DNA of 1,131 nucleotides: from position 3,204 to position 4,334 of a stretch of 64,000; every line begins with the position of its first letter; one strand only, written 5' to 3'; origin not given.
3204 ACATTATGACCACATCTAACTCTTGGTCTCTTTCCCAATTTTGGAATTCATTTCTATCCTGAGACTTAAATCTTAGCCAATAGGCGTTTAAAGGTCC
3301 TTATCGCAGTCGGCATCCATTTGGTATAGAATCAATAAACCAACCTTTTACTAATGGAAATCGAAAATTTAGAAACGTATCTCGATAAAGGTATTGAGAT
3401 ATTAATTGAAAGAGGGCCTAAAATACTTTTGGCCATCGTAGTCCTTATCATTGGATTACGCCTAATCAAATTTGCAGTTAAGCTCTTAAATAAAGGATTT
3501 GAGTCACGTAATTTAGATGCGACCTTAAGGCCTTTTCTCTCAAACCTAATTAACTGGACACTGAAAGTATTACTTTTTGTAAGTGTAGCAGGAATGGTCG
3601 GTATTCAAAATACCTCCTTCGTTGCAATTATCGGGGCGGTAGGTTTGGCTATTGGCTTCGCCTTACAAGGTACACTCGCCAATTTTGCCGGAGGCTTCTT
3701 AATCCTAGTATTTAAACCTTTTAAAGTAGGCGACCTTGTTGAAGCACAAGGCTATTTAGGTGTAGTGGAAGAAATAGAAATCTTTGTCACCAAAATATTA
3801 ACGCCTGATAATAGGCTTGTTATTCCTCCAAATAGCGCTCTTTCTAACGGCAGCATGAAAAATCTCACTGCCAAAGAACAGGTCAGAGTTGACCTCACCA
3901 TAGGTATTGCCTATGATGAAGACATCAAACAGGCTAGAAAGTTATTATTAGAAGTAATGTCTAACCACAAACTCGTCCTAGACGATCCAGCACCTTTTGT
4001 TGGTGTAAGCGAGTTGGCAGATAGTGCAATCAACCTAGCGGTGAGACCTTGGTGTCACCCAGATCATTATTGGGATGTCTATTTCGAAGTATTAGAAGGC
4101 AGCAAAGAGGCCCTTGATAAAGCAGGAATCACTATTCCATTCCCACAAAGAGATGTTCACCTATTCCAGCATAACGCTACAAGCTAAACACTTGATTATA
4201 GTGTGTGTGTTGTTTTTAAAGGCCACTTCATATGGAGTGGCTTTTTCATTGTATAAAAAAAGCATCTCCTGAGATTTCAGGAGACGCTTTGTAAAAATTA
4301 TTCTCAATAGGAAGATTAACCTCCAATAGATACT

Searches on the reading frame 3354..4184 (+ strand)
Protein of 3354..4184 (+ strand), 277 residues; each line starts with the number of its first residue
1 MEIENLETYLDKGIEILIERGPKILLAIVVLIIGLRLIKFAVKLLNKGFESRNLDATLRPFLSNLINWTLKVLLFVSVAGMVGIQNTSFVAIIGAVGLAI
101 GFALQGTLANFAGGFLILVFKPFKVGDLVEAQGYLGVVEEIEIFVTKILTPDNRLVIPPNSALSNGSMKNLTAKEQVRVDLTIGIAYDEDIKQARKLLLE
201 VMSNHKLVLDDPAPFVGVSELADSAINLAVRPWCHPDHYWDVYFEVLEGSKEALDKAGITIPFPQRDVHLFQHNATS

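Call 62: search_protein_families(library=pfam, proteins=[window:3354-4184:+], max_evalue=0.1)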
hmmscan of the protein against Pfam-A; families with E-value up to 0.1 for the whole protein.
window:3354-4184:+ (277 aa): 5 families
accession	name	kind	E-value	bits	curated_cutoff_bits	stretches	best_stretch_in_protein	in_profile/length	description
PF00924.24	MS_channel_2nd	-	1.1e-19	70.7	20.2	1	107-172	2-67/68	Mechanosensitive ion channel, beta-domain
PF21082.3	MS_channel_3rd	-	8.9e-17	61.7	21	1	179-261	1-88/88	Mechanosensitive ion channel MscS, C-terminal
PF05552.17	MS_channel_1st_1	-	4.4e-07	30.1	22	1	21-57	14-50/50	Mechanosensitive ion channel, conserved TM helix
PF21088.3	MS_channel_1st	-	0.00028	21.3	23.1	1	72-105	9-42/42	Mechanosensitive ion channel, transmembrane helices 2/3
PF16886.11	ATP-synt_ab_Xtn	-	0.088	13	25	0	123-152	16-45/88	ATPsynthase alpha/beta subunit barrel-sandwich domain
